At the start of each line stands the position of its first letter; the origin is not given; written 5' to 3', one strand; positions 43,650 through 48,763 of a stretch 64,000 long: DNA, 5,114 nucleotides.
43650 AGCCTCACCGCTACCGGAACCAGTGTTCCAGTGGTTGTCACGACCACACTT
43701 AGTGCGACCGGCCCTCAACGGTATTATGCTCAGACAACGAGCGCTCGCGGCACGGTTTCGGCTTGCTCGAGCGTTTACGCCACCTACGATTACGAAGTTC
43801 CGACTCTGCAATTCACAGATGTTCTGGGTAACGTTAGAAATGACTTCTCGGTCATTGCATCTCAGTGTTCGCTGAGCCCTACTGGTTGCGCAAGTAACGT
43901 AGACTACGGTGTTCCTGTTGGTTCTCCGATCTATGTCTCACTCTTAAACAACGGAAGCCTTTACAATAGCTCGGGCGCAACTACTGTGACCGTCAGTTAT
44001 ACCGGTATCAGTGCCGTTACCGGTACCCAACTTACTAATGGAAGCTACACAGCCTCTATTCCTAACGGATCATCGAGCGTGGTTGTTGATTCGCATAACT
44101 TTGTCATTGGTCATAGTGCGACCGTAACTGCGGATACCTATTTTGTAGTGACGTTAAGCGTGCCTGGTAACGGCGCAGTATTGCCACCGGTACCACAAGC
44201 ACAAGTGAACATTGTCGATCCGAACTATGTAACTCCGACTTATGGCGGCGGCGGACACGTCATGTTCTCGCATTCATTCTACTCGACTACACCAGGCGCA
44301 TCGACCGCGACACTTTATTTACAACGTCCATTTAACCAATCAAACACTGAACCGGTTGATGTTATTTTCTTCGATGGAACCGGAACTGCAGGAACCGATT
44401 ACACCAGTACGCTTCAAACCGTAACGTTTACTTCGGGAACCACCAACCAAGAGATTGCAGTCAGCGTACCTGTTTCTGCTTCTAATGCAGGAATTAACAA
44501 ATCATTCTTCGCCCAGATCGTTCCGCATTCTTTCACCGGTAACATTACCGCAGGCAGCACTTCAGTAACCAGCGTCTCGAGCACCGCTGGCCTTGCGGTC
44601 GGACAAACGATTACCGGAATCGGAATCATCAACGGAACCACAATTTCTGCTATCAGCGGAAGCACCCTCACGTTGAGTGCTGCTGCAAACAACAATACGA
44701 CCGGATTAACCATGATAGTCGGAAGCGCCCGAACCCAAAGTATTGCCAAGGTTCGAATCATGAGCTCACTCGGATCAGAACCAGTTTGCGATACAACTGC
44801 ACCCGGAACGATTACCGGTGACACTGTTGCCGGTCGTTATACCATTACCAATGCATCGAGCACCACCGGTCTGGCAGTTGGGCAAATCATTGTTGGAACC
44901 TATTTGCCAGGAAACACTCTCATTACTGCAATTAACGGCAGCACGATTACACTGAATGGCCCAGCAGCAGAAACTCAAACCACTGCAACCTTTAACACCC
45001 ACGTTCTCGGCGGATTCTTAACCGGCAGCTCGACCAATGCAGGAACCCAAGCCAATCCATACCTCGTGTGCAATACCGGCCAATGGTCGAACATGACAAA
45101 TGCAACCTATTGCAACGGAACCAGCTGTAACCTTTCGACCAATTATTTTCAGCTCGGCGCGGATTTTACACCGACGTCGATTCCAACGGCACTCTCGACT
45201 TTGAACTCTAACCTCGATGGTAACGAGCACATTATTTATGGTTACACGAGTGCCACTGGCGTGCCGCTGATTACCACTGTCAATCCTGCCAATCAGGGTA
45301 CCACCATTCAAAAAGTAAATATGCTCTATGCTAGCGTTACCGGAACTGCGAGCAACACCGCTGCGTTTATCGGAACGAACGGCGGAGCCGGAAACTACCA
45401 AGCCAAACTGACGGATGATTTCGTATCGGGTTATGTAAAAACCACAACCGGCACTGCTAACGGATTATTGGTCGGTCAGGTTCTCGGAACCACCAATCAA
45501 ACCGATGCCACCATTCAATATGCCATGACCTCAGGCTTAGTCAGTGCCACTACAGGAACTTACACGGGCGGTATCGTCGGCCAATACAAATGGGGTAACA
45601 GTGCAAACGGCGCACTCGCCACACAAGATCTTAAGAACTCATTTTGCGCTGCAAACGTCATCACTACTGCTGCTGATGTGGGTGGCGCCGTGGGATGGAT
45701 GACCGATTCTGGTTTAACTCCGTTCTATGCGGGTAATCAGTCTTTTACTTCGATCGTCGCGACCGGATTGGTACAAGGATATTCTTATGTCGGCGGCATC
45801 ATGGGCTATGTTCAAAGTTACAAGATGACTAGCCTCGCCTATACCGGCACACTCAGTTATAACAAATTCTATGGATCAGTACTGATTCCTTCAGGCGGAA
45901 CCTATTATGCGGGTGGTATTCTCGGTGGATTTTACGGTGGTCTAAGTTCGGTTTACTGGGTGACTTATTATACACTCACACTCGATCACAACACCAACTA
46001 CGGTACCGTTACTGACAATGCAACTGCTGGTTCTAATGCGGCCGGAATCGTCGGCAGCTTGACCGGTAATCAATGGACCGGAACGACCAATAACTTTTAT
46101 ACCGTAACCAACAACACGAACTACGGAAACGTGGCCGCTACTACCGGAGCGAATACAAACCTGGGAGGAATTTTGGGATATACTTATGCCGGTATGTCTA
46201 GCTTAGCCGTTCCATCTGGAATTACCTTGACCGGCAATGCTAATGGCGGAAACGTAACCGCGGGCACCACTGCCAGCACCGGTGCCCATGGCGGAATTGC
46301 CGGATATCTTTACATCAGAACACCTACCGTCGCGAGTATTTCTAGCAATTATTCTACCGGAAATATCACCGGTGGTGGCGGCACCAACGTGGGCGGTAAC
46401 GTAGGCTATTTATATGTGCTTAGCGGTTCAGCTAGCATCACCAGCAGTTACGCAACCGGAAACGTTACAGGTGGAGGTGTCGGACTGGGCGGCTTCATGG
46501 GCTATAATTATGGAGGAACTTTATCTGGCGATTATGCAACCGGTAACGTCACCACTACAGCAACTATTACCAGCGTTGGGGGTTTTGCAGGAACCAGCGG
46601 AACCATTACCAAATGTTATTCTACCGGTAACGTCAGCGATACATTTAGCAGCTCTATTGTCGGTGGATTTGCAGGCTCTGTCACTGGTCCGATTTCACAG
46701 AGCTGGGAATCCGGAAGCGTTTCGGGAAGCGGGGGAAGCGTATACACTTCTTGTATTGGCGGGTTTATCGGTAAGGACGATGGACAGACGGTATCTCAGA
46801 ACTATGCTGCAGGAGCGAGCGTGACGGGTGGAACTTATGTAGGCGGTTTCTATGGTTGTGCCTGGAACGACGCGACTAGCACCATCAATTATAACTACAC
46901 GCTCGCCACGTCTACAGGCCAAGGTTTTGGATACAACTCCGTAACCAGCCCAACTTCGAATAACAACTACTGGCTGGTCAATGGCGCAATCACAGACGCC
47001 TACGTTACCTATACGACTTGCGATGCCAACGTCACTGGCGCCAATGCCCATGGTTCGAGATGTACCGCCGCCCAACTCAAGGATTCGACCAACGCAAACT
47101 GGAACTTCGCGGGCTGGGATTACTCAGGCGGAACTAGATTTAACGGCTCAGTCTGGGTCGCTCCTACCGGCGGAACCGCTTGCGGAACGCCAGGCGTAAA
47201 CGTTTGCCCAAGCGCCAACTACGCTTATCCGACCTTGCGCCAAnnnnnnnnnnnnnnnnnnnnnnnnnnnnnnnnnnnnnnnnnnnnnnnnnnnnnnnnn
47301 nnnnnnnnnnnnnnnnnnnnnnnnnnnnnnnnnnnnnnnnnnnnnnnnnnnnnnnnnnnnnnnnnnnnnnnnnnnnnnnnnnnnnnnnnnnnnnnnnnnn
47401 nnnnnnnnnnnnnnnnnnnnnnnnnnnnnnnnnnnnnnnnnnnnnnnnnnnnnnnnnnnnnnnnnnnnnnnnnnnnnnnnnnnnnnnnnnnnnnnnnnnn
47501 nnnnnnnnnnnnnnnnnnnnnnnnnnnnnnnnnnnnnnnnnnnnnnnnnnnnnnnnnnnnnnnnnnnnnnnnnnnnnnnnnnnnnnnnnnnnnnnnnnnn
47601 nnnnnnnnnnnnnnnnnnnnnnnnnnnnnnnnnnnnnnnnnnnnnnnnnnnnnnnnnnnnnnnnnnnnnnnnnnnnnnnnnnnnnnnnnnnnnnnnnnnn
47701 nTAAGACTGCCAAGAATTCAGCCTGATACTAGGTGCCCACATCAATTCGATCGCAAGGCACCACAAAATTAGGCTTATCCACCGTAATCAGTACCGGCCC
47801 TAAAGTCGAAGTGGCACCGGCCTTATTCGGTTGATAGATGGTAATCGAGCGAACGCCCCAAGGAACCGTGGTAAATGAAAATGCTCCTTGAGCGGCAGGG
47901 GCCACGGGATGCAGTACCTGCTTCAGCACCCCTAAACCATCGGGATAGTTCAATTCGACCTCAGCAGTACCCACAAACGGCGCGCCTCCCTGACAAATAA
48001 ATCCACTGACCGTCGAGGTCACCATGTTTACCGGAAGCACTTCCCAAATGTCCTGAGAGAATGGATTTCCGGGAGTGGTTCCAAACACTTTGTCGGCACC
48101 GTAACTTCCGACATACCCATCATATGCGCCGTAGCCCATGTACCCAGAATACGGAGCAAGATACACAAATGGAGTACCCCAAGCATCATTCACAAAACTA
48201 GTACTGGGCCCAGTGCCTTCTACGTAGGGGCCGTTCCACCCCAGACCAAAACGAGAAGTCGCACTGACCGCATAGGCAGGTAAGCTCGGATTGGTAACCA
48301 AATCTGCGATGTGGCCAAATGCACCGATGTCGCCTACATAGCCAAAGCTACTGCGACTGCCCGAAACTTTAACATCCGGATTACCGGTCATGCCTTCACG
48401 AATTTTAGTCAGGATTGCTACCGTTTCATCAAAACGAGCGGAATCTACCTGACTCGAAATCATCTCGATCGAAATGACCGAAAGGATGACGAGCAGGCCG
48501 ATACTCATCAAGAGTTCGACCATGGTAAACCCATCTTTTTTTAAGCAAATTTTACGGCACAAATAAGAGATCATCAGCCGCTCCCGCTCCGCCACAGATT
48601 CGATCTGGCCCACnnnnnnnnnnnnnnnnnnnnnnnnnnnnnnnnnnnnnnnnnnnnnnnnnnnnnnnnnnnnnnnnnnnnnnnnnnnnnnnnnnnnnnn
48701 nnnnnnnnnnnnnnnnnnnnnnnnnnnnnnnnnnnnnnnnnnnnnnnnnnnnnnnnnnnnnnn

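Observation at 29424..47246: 5,940-aa secreted giant protein combining Big, Calx-beta and GLUG beta-helix modules in three mega-repeats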

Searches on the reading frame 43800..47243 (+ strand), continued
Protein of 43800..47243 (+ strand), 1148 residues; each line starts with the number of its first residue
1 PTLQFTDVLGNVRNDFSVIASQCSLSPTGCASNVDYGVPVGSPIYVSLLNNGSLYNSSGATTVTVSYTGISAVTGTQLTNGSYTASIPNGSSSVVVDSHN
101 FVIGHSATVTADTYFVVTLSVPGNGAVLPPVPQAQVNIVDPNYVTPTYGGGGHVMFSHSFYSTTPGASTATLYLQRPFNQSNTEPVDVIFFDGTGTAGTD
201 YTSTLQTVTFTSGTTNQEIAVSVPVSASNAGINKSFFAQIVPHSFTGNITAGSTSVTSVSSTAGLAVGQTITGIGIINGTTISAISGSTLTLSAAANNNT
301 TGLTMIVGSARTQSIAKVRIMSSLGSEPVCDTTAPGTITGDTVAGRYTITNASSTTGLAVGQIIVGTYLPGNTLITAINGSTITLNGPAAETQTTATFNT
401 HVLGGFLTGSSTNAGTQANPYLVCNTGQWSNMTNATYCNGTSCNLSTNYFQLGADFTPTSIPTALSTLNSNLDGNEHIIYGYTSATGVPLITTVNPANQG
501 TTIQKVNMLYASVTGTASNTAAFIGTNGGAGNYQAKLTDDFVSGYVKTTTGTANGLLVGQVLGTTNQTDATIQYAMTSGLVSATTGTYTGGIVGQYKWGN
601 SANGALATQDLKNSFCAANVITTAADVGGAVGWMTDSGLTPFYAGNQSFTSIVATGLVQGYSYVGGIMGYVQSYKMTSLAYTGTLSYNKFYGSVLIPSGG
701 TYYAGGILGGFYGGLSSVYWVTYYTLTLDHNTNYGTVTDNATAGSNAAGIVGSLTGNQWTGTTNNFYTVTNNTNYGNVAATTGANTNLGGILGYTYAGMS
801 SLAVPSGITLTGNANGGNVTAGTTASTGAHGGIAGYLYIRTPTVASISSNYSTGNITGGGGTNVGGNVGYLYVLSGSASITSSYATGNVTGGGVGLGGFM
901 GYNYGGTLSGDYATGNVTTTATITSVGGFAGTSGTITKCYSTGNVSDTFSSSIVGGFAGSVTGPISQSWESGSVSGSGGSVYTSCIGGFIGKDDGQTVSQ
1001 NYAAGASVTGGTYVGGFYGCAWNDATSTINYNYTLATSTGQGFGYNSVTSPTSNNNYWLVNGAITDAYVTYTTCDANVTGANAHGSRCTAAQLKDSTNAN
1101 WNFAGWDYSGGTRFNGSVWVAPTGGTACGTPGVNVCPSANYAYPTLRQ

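Call 88: search_protein_families(library=pfam, proteins=[P0002], max_evalue=1)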
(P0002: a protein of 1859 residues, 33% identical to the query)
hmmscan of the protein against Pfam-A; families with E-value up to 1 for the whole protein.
P0002 (1859 aa): 0 families

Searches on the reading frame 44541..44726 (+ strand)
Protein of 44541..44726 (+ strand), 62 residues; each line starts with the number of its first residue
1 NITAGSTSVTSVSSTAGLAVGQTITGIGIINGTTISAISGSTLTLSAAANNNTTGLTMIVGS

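Call 87: search_solved_structures(query=A5, max_evalue=10)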
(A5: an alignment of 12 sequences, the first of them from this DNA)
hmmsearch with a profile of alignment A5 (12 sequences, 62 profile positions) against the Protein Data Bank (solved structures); distinct sequences matched with E-value up to 10: 6.
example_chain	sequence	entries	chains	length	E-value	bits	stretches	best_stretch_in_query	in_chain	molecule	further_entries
1y7m_A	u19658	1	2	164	0.049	16.6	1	11-46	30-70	hypothetical protein BSU14040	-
4a1i_A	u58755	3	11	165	0.05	16.6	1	11-46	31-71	PUTATIVE L, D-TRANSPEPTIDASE YKUD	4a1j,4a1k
2mtz_A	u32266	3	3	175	0.056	16.4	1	11-46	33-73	Putative L,D-transpeptidase YkuD | L, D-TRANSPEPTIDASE YKUD | PUTATIVE L, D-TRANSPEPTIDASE YKUD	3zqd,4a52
8eci_1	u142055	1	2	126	0.081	15.9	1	3-57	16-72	Decoration protein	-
9n71_B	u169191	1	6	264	1.3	12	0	11-25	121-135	Tail tube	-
9fd4_A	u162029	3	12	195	1.5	11.8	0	15-43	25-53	Flavin reductase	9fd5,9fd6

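Call 88: search_protein_families(library=pfam, proteins=[window:44541-44726:+], max_evalue=1)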
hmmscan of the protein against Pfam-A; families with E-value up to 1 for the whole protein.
seq(62 aa): 0 families

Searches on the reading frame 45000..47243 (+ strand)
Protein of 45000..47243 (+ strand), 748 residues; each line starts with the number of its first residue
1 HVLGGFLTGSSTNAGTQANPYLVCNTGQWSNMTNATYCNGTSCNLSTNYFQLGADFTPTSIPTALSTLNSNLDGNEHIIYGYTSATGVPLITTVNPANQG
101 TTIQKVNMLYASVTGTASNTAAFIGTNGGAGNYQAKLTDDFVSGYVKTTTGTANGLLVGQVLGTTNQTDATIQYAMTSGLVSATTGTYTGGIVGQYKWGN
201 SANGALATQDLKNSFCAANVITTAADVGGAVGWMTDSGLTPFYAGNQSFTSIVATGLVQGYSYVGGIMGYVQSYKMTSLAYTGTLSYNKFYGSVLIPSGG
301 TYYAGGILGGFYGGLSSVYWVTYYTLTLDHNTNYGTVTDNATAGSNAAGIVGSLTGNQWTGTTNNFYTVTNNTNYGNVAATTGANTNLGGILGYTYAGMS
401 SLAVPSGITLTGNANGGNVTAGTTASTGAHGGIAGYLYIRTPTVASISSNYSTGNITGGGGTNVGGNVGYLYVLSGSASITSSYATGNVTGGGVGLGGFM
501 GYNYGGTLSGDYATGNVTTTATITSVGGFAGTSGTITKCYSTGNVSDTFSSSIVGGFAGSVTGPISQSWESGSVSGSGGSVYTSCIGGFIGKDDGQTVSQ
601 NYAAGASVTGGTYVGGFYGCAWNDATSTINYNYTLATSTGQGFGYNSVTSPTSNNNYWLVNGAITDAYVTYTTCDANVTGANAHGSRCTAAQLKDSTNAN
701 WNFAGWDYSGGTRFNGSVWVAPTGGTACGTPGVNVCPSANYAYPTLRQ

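Call 24: search_solved_structures(query=window:45000-47243:+, max_evalue=1)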
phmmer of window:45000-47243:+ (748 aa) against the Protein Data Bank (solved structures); distinct sequences matched with E-value up to 1: 0.

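Call 44: predict_structure(alignment_id=A1)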
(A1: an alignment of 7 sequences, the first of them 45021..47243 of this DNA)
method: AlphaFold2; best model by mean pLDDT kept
length: 741 residues; sequences in the alignment: 7
mean_pLDDT: 69.3   pTM: 0.77
mean pLDDT of the five models: 69.3, 69.2, 69.2, 67.1, 66.5
residues with pLDDT >= 90: 200; 70-90: 226; 50-70: 136; < 50: 179
segments of 3 or more residues with pLDDT < 50: 1-57, 573-575, 616-635, 638-643, 654-741
pLDDT, mean of each block of 10 residues (from residue 1): 33 37 36 38 32 47 58 71 76 72 80 84 71 88 81 74 83 84 90 57 89 88 87 62 94 93 77 81 95 82 77 72 97 79 88 66 96 79 91 63 95 76 90 77 95 82 86 94 86 92 93 79 91 88 78 87 79 60 80 65 60 53 33 45 54 38 24 22 27 40 32 25 27 29 25
secondary structure, 60 per line:
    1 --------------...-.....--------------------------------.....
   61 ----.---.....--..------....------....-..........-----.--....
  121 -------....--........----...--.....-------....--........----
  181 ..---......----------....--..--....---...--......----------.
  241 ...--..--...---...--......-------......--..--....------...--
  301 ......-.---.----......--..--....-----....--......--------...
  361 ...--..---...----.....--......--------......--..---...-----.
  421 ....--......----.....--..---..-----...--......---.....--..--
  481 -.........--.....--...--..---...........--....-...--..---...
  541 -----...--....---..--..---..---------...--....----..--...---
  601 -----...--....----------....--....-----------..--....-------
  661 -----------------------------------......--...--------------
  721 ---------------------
elements in order (helices of 4 or more, strands of 3 or more residues): E15-17 H19-23 H56-60 E69-73 E84-87 E94-97 E99-108 E117-120 E128-131 E134-141 E146-148 E151-155 E163-166 E169-176 E186-191 E202-205 E212-215 E219-221 E224-229 E240-243 E250-252 E256-258 E261-266 E274-279 E286-289 E296-298 E301-306 E317-322 E329-332 E338-341 E344-349 E358-363 E371-373 E378-382 E385-390 E399-404 E412-414 E420-424 E427-432 E437-441 E456-458 E461-466 E470-474 E482-490 E493-497 E500-502 E510-520 E523-526 E528-530 E538-540 E546-548 E551-554 E578-580 E583-586 E595-597 E606-608 E611-614 E625-628 E631-634 E650-653 E696-701 E704-706

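Call 49: fold_search(model_id=the predicted structure, library=pdb)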
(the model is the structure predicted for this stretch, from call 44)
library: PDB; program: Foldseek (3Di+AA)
matches with E <= 10: 59; with E <= 0.001: 0
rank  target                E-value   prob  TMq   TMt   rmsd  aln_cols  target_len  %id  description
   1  3n6z                  3.1e-02  0.99  0.20  0.39   8.6       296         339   18  Crystal structure of a putative immunoglobulin A1 protease (BACOVA_03286) from Bacteroides ovatus at 1.30 A resolution (released 2010-07-21)
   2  7uvk                  2.1e-01  0.96  0.21  0.13   7.7       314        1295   16  G. haemolysans IgA1 protease (released 2022-11-23)
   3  2v5i                  2.7e-01  0.08  0.16  0.19  14.8       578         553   11  Structure of the receptor-binding protein of bacteriophage Det7: a podoviral tailspike in a myovirus (released 2008-02-19)
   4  7jgj_A                6.1e-01  0.75  0.19  0.11   9.9       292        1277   14  IgA1 Protease in complex with neutralizing mAb (released 2020-12-09)
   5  1tyu_A                7.0e-01  0.08  0.17  0.21  14.8       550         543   11  STRUCTURE OF TAILSPIKE-PROTEIN (released 1997-07-23)
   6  5w6f_A                7.7e-01  0.09  0.21  0.24  13.6       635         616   10  Crystal structure of Bacteriophage CBA120 tailspike protein 3 (TSP3, orf212) (released 2018-10-24)
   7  7uvl_P                9.8e-01  0.63  0.21  0.13   7.7       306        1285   14  IgA1 Protease with IgA1 substrate (released 2022-11-23)
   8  1qrc                  1.0e+00  0.06  0.17  0.21  15.5       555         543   10  TAILSPIKE PROTEIN, MUTANT W391A (released 2000-04-12)
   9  8egr_A                1.1e+00  0.04  0.16  0.17  15.9       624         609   12  Upper tail structure of Staphylococcus phage Andhra (released 2022-12-14)
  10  1qq1                  1.2e+00  0.06  0.17  0.21  15.3       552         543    9  TAILSPIKE PROTEIN, MUTANT E359G (released 2000-04-12)
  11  4xkw_A                1.5e+00  0.06  0.22  0.25  13.0       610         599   10  Tailspike protein mutant D339N of E. coli bacteriophage HK620 in complex with pentasaccharide (released 2016-01-20)
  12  1tyv                  1.8e+00  0.05  0.18  0.23  14.5       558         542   11  STRUCTURE OF TAILSPIKE-PROTEIN (released 1997-07-23)
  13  4xm3_A                2.0e+00  0.05  0.21  0.24  13.9       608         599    9  Tailspike protein mutant E372A of E. coli bacteriophage HK620 in complex with pentasaccharide (released 2016-01-27)
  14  4xqf                  2.2e+00  0.03  0.17  0.20  15.2       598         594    9  Tailspike protein mutant E372Q (delta D470/N471) of E. coli bacteriophage HK620 (released 2016-01-27)
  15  4xnf                  2.2e+00  0.03  0.18  0.21  14.9       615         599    9  Tailspike protein double mutant D339A/E372Q of E. coli bacteriophage HK620 (released 2016-01-27)
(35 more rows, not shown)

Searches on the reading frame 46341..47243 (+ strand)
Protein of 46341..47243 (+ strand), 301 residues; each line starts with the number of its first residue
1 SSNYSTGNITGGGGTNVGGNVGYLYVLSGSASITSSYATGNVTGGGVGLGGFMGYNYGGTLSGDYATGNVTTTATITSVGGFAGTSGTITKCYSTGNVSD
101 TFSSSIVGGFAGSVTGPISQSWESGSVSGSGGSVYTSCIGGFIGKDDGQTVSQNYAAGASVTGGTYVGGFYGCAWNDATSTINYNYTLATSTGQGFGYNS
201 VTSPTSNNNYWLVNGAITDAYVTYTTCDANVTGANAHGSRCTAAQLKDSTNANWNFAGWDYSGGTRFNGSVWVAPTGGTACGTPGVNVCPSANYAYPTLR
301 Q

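Call 58: search_protein_families(library=pfam, proteins=[window:46341-47243:+], max_evalue=1)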
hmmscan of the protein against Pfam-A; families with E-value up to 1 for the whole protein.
window:46341-47243:+ (301 aa): 1 family
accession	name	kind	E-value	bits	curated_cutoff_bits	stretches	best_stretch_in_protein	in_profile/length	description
PF07581.17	Glug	-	0.019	15.8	20.5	1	77-99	3-28/28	The GLUG motif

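Call 59: search_protein_families(library=ncbifam, proteins=[window:46341-47243:+], max_evalue=1)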
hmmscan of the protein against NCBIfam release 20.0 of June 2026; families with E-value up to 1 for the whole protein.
window:46341-47243:+ (301 aa): 0 families

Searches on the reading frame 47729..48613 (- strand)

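Call 10: search_protein_families(library=pfam, proteins=[window:47729-48613:-], max_evalue=0.001)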
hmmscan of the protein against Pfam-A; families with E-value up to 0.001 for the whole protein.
window:47729-48613:- (294 aa): 0 families

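Call 59: search_protein_families(library=ncbifam, proteins=[window:47729-48613:-], max_evalue=1)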
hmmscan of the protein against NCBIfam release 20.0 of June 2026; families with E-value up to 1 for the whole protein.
window:47729-48613:- (294 aa): 8 families
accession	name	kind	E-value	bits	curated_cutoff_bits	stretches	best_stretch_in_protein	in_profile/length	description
TIGR02532.1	IV_pilin_GFxxxE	domain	0.001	18.8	16.3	1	28-47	3-22/24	prepilin-type N-terminal cleavage/methylation domain-containing protein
TIGR01710.1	typeII_sec_gspG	equivalog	0.0022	18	88.85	1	28-72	2-46/134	type II secretion system major pseudopilin GspG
NF007862.0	PRK10574.1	equivalog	0.012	15.8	138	1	25-54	3-32/145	prepilin peptidase-dependent pilin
NF041013.1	T4P_ComGE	equivalog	0.023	14.8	49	1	25-59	2-37/83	competence type IV pilus minor pilin ComGE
TIGR02599.1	TIGR02599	subfamily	0.073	12.3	256.5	1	28-56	1-29/361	Verru_Chthon cassette protein C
NF007800.0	PRK10506.1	equivalog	0.091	12.6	158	1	24-65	6-47/163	prepilin peptidase-dependent protein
TIGR02523.1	type_IV_pilV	equivalog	0.12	12.8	52.2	1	27-85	2-64/139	type IV pilus modification protein PilV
NF011611.0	PRK15037.1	subfamily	0.23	9.9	603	1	83-112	295-324/486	fructuronate reductase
